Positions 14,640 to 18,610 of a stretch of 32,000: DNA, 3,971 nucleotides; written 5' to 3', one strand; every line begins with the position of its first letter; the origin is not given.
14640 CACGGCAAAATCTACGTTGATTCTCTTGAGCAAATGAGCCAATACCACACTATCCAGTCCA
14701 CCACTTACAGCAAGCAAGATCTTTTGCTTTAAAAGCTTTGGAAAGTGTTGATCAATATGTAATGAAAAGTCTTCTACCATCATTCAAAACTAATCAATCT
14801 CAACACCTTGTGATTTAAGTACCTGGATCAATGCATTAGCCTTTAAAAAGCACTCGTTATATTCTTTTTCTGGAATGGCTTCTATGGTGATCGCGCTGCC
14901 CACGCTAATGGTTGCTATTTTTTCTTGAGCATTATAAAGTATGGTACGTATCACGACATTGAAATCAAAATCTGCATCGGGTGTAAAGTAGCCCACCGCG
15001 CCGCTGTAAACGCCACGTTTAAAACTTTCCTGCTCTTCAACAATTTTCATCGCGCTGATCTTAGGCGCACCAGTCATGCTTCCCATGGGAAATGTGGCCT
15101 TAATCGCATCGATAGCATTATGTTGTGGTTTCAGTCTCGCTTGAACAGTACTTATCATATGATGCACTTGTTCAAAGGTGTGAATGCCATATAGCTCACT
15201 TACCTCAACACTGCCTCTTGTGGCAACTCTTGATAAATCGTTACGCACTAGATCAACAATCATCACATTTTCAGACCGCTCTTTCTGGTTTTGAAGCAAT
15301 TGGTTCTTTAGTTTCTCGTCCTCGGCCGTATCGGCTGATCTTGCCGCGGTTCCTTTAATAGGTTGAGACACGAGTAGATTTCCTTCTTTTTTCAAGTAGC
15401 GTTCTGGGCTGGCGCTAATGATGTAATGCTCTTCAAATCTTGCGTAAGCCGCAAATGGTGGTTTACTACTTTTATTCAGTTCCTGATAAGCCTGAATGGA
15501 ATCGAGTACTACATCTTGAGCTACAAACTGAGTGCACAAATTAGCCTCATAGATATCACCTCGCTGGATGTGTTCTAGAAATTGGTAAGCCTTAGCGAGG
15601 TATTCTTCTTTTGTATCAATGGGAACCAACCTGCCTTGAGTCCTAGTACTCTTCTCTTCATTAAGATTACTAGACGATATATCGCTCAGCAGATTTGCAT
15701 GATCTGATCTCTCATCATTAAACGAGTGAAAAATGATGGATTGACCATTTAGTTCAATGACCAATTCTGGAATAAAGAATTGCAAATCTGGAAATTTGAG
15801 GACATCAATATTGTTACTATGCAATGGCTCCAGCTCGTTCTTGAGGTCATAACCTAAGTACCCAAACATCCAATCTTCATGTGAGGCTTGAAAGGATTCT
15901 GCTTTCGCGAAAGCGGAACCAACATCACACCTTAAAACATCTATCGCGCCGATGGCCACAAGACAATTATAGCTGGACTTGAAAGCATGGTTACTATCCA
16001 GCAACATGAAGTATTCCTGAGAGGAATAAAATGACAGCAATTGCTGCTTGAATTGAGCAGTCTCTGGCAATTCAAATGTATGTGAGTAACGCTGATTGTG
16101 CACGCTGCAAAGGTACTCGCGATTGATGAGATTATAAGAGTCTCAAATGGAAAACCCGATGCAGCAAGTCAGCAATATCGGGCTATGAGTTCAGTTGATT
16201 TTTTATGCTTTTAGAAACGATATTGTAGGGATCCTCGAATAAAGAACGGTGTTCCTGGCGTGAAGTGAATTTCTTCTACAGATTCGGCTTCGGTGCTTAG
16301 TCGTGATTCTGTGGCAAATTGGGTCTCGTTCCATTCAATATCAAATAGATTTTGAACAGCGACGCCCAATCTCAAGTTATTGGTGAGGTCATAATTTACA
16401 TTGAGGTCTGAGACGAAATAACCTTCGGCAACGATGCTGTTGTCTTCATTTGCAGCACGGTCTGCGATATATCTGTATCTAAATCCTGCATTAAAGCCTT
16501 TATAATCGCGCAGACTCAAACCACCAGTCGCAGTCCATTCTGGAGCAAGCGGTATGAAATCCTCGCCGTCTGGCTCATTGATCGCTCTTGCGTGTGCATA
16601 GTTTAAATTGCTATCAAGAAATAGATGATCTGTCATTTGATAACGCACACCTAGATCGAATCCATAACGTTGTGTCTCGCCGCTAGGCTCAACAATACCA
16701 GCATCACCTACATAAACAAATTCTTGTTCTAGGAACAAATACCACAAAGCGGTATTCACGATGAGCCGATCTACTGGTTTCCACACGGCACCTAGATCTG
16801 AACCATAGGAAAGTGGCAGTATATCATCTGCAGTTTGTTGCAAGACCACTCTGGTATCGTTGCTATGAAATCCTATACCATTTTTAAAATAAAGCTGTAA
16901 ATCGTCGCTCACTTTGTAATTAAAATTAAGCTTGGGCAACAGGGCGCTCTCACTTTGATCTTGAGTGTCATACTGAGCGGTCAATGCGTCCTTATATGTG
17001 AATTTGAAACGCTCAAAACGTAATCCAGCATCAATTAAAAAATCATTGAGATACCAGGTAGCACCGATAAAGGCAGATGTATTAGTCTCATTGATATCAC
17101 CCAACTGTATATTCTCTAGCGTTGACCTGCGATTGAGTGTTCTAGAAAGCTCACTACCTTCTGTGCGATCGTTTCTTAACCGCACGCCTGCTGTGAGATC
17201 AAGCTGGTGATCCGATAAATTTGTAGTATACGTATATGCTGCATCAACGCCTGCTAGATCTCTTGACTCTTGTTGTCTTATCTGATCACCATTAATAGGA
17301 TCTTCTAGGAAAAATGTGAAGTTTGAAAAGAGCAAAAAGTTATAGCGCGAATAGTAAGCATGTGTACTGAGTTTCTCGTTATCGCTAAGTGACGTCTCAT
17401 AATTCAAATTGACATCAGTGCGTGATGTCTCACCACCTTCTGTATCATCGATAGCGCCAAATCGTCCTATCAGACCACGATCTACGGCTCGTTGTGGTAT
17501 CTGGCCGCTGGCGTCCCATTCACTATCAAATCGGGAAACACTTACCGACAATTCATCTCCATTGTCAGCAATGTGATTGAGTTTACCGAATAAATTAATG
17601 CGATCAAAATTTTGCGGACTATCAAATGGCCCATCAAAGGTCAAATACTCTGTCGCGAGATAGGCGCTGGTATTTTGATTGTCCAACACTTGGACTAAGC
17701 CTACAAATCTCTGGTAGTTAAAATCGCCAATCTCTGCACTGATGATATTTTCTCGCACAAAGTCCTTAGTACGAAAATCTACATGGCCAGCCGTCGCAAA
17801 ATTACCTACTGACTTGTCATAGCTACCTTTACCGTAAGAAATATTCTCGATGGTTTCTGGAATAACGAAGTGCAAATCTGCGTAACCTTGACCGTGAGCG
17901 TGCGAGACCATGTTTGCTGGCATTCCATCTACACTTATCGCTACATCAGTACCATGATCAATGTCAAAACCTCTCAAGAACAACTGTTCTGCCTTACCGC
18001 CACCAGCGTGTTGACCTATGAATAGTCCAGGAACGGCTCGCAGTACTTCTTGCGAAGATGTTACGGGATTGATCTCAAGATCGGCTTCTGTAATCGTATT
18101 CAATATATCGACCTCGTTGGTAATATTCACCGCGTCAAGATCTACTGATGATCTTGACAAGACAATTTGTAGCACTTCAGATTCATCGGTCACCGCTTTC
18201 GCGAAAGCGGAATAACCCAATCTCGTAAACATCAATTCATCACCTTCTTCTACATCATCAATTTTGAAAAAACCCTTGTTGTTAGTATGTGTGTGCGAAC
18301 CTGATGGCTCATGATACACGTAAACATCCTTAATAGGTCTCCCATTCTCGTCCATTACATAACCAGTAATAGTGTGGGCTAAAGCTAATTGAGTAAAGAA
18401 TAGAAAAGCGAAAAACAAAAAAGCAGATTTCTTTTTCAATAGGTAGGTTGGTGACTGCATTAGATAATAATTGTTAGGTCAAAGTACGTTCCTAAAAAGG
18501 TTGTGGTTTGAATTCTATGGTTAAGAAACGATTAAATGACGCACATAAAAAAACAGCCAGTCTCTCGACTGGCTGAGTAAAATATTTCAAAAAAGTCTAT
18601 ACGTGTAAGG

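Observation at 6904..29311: Highly iterated perfect 14-bp palindrome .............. scattered through genes and spacers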

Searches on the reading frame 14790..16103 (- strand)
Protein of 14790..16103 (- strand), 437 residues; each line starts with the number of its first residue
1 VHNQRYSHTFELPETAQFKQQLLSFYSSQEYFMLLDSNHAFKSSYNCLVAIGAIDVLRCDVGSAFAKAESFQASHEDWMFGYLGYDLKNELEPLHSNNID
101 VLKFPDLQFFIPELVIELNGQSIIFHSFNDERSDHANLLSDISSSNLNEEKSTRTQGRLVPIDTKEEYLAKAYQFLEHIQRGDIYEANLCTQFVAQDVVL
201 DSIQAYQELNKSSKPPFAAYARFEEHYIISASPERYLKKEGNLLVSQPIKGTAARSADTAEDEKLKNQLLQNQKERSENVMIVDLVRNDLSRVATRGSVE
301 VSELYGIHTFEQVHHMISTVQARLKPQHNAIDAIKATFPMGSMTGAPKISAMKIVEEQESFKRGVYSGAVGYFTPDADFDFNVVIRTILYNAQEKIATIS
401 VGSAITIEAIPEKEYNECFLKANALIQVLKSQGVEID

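Call 6: search_protein_families(library=ncbifam, proteins=[window:14790-16103:-])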
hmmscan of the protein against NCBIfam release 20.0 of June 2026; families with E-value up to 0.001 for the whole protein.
window:14790-16103:- (437 aa): 26 families (the best 25 are shown)
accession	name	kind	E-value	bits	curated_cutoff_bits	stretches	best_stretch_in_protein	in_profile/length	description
TIGR00553.1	pabB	equivalog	1.8e-97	326.5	328.4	1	80-424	2-328/329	aminodeoxychorismate synthase component I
TIGR01824.1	PabB-clade2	equivalog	5.8e-91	305.4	408.55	1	80-425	4-355/355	aminodeoxychorismate synthase, component I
TIGR00564.1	trpE_most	equivalog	6.8e-83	279.2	517.7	1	70-429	85-454/455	anthranilate synthase component I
NF004610.0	PRK05940.1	equivalog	8e-82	275.4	568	1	79-431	104-461/467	anthranilate synthase component I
NF005698.0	PRK07508.1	equivalog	4.5e-81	272.3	452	1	61-425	36-375/383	aminodeoxychorismate synthase component I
TIGR01820.1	TrpE-arch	equivalog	1.3e-80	271.9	512.05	1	77-428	99-447/449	anthranilate synthase component I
NF006563.0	PRK09070.1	equivalog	5.6e-77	259.3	514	1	76-430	92-445/447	aminodeoxychorismate synthase component I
NF004530.0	PRK05877.1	equivalog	6e-70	236.6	383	1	74-431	77-417/425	aminodeoxychorismate synthase component I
NF012009.0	PRK15465.1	equivalog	5.7e-69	232.8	622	1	79-429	106-451/453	aminodeoxychorismate synthase component 1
NF010086.0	PRK13571.1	equivalog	5.9e-66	223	693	1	78-429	125-497/510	anthranilate synthase component I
NF010079.0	PRK13564.1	equivalog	3.6e-65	220.7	471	1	20-431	90-513/521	anthranilate synthase component 1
NF010089.0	PRK13574.1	equivalog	4.7e-64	216.9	527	1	73-426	76-415/421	anthranilate synthase component I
NF010087.0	PRK13572.1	equivalog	2.8e-59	200.9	580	1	110-430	116-432/435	anthranilate synthase component I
TIGR01823.1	PabB-fungal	equivalog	2.8e-57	194.5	442.55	1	144-428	449-740/742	aminodeoxychorismate synthase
NF010081.0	PRK13566.1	equivalog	4.7e-57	193.7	645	1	79-432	159-510/729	anthranilate synthase component I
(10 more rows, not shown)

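Call 18: find_encoding_contigs(protein=window:14790-16103:-, flank=10000, max_places=6)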
Protein window:14790-16103:- (437 aa): no gene with exactly this product is on record in the collection.

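Call 20: find_homologous_proteins(query=window:14790-16103:-, max_evalue=1e-60)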
Query window:14790-16103:- (437 aa): 7999 proteins with E <= 1e-60 among 8000 candidates; the best 120 are listed.
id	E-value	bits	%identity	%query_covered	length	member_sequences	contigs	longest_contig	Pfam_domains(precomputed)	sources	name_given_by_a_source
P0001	1.7e-264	895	100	93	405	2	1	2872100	PF04715.20,PF00425.25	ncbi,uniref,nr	ncbi:anthranilate synthase component I family protein [Nonlabens ponticola]|uniref:Anthranilate synt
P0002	1.4e-188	645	65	100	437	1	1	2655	PF04715.20,PF00425.25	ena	-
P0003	3.7e-187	640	65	99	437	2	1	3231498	PF04715.20,PF00425.25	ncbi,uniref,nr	ncbi:aminobenzoate synthetase [Nonlabens sp. YIK11]|uniref:anthranilate synthase component I family 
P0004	5.8e-185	633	66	99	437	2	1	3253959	PF04715.20,PF00425.25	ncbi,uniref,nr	ncbi:anthranilate synthase component I family protein [Nonlabens sp. Hel1_33_55]|uniref:anthranilate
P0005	1.9e-181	621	64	99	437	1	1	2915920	PF04715.20,PF00425.25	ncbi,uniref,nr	ncbi:anthranilate synthase component I family protein [Nonlabens marinus]|uniref:Para-aminobenzoate 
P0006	2.8e-180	617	63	100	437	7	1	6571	PF04715.20,PF00425.25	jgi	jgi:para-aminobenzoate synthetase component 1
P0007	9.1e-180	616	64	100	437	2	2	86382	PF04715.20,PF00425.25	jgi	-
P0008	1.5e-177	608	66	94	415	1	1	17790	PF04715.20,PF00425.25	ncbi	-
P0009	1.3e-171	589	62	95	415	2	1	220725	PF04715.20,PF00425.25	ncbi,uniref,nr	ncbi:aminodeoxychorismate synthase component I [Nonlabens antarcticus]|uniref:aminodeoxychorismate s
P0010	2.3e-168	578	62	100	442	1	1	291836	PF04715.20,PF00425.25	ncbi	-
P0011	3.1e-165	568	61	99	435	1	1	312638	PF04715.20,PF00425.25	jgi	jgi:para-aminobenzoate synthetase component 1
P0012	8.1e-165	567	59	100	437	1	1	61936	PF04715.20,PF00425.25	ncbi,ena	-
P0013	1.4e-163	562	63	95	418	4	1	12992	PF04715.20,PF00425.25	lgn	-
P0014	3.3e-163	561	58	99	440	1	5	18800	PF04715.20,PF00425.25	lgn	-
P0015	3.7e-161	554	57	100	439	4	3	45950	PF04715.20,PF00425.25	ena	-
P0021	3.3e-160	551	57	99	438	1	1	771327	PF00425.25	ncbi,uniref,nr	ncbi:anthranilate synthase component I family protein [Nonlabens xiamenensis]|uniref:anthranilate sy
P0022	4.1e-160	551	57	100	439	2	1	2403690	PF04715.20,PF00425.25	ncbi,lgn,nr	ncbi:anthranilate/para-aminobenzoate synthase [Flavobacteria bacterium BBFL7]|nr:anthranilate/para-a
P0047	1.0e-148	513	57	95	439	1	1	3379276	PF04715.20,PF00425.25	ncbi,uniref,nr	ncbi:aminodeoxychorismate synthase component I [Nonlabens spongiae]|uniref:Aminodeoxychorismate synt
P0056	2.4e-140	486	53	99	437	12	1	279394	PF00425.25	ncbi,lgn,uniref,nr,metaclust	ncbi:para-aminobenzoate synthase aminase component [Nonlabens tegetincola]|uniref:Para-aminobenzoate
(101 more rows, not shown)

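Call 21: find_encoding_contigs(protein=P0003, flank=10000, max_places=1)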
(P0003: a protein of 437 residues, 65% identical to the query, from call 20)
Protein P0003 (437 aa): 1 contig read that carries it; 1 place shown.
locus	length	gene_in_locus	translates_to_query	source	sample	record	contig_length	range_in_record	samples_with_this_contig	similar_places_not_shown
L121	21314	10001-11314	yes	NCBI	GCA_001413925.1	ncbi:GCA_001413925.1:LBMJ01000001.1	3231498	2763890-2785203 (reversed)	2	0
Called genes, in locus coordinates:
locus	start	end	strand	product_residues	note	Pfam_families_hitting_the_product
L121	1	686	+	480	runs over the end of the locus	PF02321:OEP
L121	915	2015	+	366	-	PF08450:SGL (weak), PF03022:MRJP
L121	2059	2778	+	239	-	PF00106:adh_short, PF08659:KR, PF13561:adh_short_C2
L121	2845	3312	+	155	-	-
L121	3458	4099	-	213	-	-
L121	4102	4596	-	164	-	PF04542:Sigma70_r2, PF08281:Sigma70_r4_2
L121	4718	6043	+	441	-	PF00070:Pyr_redox (faint), PF01266:DAO (faint), PF07992:Pyr_redox_2, PF13450:NAD_binding_8 (faint), PF22366:NDH2_C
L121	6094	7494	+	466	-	PF00890:FAD_binding_2 (weak), PF01134:GIDA, PF07992:Pyr_redox_2, PF12831:FAD_oxidored, PF13450:NAD_binding_8 (weak), PF13738:Pyr_redox_3, PF00070:Pyr_redox, PF02852:Pyr_redox_dim, +5 more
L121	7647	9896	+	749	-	PF13620:CarboxypepD_reg (weak), PF13715:CarbopepD_reg_2, PF07715:Plug, PF00593:TonB_dep_Rec_b-barrel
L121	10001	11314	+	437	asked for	PF04715: (weak), PF00425:Chorismate_bind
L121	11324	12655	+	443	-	PF01171:ATP_bind_3, PF28558:TilS_SCL, PF11734:TilS_C (weak)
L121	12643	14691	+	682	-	PF02683:DsbD_TM, PF13098:Thioredoxin_2, PF13899:Thioredoxin_7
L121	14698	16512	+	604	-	PF05960:DUF885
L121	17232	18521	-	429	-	PF00691:OmpA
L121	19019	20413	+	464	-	PF03721:UDPG_MGDP_dh_N, PF00984:UDPG_MGDP_dh, PF03720:UDPG_MGDP_dh_C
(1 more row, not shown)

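Call 22: find_encoding_contigs(protein=P0005, flank=10000, max_places=1)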
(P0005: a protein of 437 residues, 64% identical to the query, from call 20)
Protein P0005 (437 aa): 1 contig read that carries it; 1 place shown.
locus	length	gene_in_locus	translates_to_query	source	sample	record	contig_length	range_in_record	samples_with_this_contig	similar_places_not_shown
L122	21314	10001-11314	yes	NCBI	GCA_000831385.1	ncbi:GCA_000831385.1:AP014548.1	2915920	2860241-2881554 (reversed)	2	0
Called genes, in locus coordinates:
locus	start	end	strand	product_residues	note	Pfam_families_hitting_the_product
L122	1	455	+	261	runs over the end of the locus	PF19578:DUF6090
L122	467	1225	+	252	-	PF19578:DUF6090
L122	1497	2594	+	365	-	PF08450:SGL (weak), PF03022:MRJP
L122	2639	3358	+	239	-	PF00106:adh_short, PF08659:KR, PF13561:adh_short_C2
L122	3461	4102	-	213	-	-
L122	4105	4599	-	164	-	PF04542:Sigma70_r2, PF08281:Sigma70_r4_2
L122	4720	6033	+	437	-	PF01266:DAO (faint), PF07992:Pyr_redox_2, PF00070:Pyr_redox (weak), PF22366:NDH2_C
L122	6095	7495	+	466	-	PF00890:FAD_binding_2 (weak), PF01134:GIDA, PF07992:Pyr_redox_2, PF12831:FAD_oxidored, PF13450:NAD_binding_8 (weak), PF13738:Pyr_redox_3, PF00070:Pyr_redox, PF02852:Pyr_redox_dim, +5 more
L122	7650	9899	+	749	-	PF13620:CarboxypepD_reg (weak), PF13715:CarbopepD_reg_2, PF07715:Plug, PF00593:TonB_dep_Rec_b-barrel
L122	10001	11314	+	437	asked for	PF04715: (faint), PF00425:Chorismate_bind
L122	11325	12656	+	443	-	PF01171:ATP_bind_3, PF28558:TilS_SCL, PF11734:TilS_C (weak)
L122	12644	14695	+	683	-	PF02683:DsbD_TM, PF13098:Thioredoxin_2, PF13899:Thioredoxin_7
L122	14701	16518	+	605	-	PF05960:DUF885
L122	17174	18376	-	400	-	PF00691:OmpA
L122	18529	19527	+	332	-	PF00106:adh_short (weak), PF01073:3Beta_HSD, PF01370:Epimerase, PF02719:Polysacc_synt_2, PF04321:RmlD_sub_bind, PF13460:NAD_binding_10 (weak), PF16363:GDP_Man_Dehyd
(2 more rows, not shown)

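Call 23: find_encoding_contigs(protein=P0022, flank=10000, max_places=1)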
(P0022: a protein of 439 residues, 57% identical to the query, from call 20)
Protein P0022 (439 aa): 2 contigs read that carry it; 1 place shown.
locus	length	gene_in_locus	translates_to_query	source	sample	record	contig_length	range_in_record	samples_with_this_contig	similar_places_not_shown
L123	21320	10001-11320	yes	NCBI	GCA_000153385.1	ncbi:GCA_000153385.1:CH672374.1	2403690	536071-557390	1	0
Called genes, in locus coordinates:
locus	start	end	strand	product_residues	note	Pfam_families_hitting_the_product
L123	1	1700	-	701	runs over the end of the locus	PF17900:Peptidase_M1_N, PF01433:Peptidase_M1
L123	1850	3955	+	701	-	PF17191:RecG_wedge, PF01336:tRNA_anti-codon, PF00270:DEAD, PF04851:ResIII, PF00271:Helicase_C, PF19833:RecG_dom3_C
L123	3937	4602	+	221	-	PF13505:OMP_b-brl, PF13568:OMP_b-brl_2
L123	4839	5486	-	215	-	-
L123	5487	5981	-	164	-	PF04542:Sigma70_r2, PF08281:Sigma70_r4_2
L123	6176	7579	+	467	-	PF00890:FAD_binding_2 (weak), PF01134:GIDA (weak), PF07992:Pyr_redox_2, PF12831:FAD_oxidored, PF13450:NAD_binding_8 (weak), PF13738:Pyr_redox_3, PF00070:Pyr_redox, PF02852:Pyr_redox_dim, +5 more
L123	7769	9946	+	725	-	PF13620:CarboxypepD_reg, PF13715:CarbopepD_reg_2, PF07715:Plug, PF00593:TonB_dep_Rec_b-barrel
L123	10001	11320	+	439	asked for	PF04715: (weak), PF00425:Chorismate_bind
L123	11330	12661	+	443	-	PF01171:ATP_bind_3, PF28558:TilS_SCL, PF11734:TilS_C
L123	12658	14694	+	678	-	PF02683:DsbD_TM, PF13098:Thioredoxin_2, PF13899:Thioredoxin_7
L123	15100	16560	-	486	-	PF13505:OMP_b-brl (faint), PF00691:OmpA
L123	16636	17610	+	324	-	PF00106:adh_short (faint), PF01073:3Beta_HSD, PF01370:Epimerase, PF02719:Polysacc_synt_2, PF04321:RmlD_sub_bind, PF05368:NmrA (weak), PF13460:NAD_binding_10 (weak), PF16363:GDP_Man_Dehyd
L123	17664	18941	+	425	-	PF03721:UDPG_MGDP_dh_N, PF00984:UDPG_MGDP_dh, PF03720:UDPG_MGDP_dh_C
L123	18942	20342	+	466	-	PF03721:UDPG_MGDP_dh_N, PF00984:UDPG_MGDP_dh, PF03720:UDPG_MGDP_dh_C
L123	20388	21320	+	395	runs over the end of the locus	PF01073:3Beta_HSD (weak), PF02719:Polysacc_synt_2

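Call 37: find_encoding_contigs(protein=P0047, flank=10000, max_places=1)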
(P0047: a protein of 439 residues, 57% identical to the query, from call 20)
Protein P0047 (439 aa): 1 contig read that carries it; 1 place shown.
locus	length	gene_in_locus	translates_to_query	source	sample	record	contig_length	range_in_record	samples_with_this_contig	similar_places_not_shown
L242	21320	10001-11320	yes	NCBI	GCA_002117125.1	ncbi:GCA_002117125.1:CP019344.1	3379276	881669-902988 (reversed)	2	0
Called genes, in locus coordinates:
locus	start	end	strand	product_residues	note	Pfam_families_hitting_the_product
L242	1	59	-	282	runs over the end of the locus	-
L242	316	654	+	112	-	PF00436:SSB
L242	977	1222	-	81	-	-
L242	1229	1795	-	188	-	PF04542:Sigma70_r2, PF08281:Sigma70_r4_2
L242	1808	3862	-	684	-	PF01432:Peptidase_M3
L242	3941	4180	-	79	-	-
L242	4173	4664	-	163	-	PF00731:AIRC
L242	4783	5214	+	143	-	-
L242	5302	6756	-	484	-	PF02646:RmuC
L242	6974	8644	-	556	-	PF00849:PseudoU_synth_2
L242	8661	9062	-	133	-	PF01850:PIN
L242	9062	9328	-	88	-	-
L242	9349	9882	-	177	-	PF05163:DinB, PF07609:DUF1572, PF12867:DinB_2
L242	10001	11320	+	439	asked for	PF04715: (faint), PF00425:Chorismate_bind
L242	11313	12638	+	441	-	PF01171:ATP_bind_3, PF28558:TilS_SCL, PF11734:TilS_C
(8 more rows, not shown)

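Call 38: find_encoding_contigs(protein=P0056, flank=10000, max_places=1)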
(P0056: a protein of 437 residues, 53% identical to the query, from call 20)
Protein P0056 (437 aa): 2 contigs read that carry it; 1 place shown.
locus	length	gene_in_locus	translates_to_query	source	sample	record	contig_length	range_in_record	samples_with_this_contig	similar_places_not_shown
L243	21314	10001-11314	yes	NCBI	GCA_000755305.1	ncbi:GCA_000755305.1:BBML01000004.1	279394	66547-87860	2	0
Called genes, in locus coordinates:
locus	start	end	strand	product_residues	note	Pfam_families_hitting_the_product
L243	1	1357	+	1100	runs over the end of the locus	PF05140:ResB (weak), PF01578:Cytochrom_C_asm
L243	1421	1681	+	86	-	PF02245:Pur_DNA_glyco (weak)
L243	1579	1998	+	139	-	PF02245:Pur_DNA_glyco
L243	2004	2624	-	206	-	PF09335:VTT_dom (weak)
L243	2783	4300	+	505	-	PF04851:ResIII, PF18766:SWI2_SNF2, PF00270:DEAD, PF00271:Helicase_C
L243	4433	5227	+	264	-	PF04784:DUF547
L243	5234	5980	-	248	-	PF10988:DUF2807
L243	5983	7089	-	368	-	PF09411:PagL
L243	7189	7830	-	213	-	-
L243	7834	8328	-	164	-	PF04542:Sigma70_r2, PF08281:Sigma70_r4_2 (weak)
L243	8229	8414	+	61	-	-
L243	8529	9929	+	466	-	PF00890:FAD_binding_2 (weak), PF01134:GIDA, PF07992:Pyr_redox_2, PF12831:FAD_oxidored, PF13450:NAD_binding_8 (weak), PF13738:Pyr_redox_3, PF00070:Pyr_redox, PF02852:Pyr_redox_dim, +4 more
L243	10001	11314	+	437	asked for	PF00425:Chorismate_bind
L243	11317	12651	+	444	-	PF01171:ATP_bind_3, PF28558:TilS_SCL, PF11734:TilS_C (weak)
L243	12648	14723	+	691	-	PF02683:DsbD_TM, PF13098:Thioredoxin_2, PF13899:Thioredoxin_7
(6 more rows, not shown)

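Call 39: find_encoding_contigs(protein=P0021, flank=10000, max_places=1)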
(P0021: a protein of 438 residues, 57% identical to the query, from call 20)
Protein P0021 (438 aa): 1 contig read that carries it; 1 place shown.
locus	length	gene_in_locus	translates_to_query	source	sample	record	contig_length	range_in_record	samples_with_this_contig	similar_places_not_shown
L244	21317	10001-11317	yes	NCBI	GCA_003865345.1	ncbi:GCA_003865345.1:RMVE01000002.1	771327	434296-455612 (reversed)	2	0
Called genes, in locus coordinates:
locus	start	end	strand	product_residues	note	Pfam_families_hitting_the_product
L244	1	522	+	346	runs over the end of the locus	-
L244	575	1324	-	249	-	PF00072:Response_reg, PF04397:LytTR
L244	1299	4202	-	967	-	PF07494:Reg_prop (faint), PF06580:His_kinase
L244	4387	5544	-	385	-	PF00890:FAD_binding_2, PF01266:DAO, PF01494:FAD_binding_3, PF01946:Thi4 (weak), PF03486:HI0933_like, PF05834:Lycopene_cycl (weak), PF07992:Pyr_redox_2, PF12831:FAD_oxidored, +5 more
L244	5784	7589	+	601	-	PF00009:GTP_EFTU, PF01926:MMR_HSR1 (faint), PF22042:EF-G_D2, PF03144:GTP_EFTU_D2, PF00679:EFG_C, PF21018:BipA_C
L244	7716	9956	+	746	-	PF13620:CarboxypepD_reg, PF13715:CarbopepD_reg_2, PF07715:Plug, PF00593:TonB_dep_Rec_b-barrel, PF14905:OMP_b-brl_3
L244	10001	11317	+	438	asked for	PF00425:Chorismate_bind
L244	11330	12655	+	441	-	PF01171:ATP_bind_3, PF28558:TilS_SCL, PF11734:TilS_C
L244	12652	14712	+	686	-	PF02683:DsbD_TM, PF13098:Thioredoxin_2, PF13899:Thioredoxin_7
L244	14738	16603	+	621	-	PF05960:DUF885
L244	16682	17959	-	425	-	PF00464:SHMT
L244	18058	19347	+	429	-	PF09298:FAA_hydrolase_N, PF01557:FAA_hydrolase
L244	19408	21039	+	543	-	PF10079:Rossmann-like_BshC, PF24850:CC_BshC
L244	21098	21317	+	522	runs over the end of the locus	PF00117:GATase, PF07722:Peptidase_C26 (weak), PF02540:NAD_synthase, PF03054:tRNA_Me_trans (faint), PF00958:GMP_synt_C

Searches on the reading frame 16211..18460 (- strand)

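Call 6: search_protein_families(library=ncbifam, proteins=[window:16211-18460:-])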
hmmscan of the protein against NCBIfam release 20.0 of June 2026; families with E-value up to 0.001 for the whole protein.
window:16211-18460:- (749 aa): 16 families
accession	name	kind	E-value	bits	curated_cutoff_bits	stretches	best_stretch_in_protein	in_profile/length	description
TIGR01783.1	TonB-siderophor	subfamily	4e-28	98.4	223.5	2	476-711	379-621/649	TonB-dependent siderophore receptor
TIGR01785.1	TonB-hemin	subfamily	5.5e-28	97.8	316.85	2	121-531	23-438/677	TonB-dependent heme/hemoglobin receptor family protein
TIGR01786.1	TonB-hemlactrns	subfamily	3.2e-24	85.3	323.75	2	122-233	27-135/719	TonB-dependent hemoglobin/transferrin/lactoferrin family receptor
TIGR01779.1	TonB-B12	equivalog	2e-16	59.7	599.7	1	121-273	50-197/614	TonB-dependent vitamin B12 receptor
NF041535.1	TonB_rec_PqqU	equivalog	3.4e-16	58.7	1200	1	346-711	250-644/676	TonB-dependent receptor PqqU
TIGR04056.1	OMP_RagA_SusC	subfamily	2.6e-14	52.5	368.25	1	30-208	2-179/981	SusC/RagA family TonB-linked outer membrane protein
NF007926.1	PRK10641.1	equivalog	2.7e-13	49.3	836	1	121-277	49-199/617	TonB-dependent vitamin B12 receptor BtuB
TIGR01778.1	TonB-copper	equivalog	1.7e-10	40.3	472.45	1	599-714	487-606/637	TonB-dependent copper receptor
NF007478.2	PRK10064.1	equivalog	3.3e-09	35.6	745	1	89-234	25-160/663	catecholate siderophore receptor CirA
NF049946.1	TonB_dep_CU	exception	5.3e-08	31.6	700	1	464-713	400-664/683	TonB-dependent receptor, CU motif-type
TIGR01782.1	TonB-Xanth-Caul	subfamily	4.5e-07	28.5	310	1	414-523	499-601/868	TonB-dependent receptor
NF010010.0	PRK13483.1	equivalog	1.3e-06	26.8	927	1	597-715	521-643/660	ligand-gated channel protein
NF007349.0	PRK09840.1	equivalog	1.1e-05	23.7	686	1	554-710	569-733/760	catecholate siderophore receptor Fiu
NF010048.1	PRK13524.1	subfamily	1.2e-05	24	493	0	661-718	663-719/744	FepA family TonB-dependent siderophore receptor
NF010051.0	PRK13528.1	subfamily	0.00038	18.8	583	0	673-709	665-701/727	FepA family TonB-dependent siderophore receptor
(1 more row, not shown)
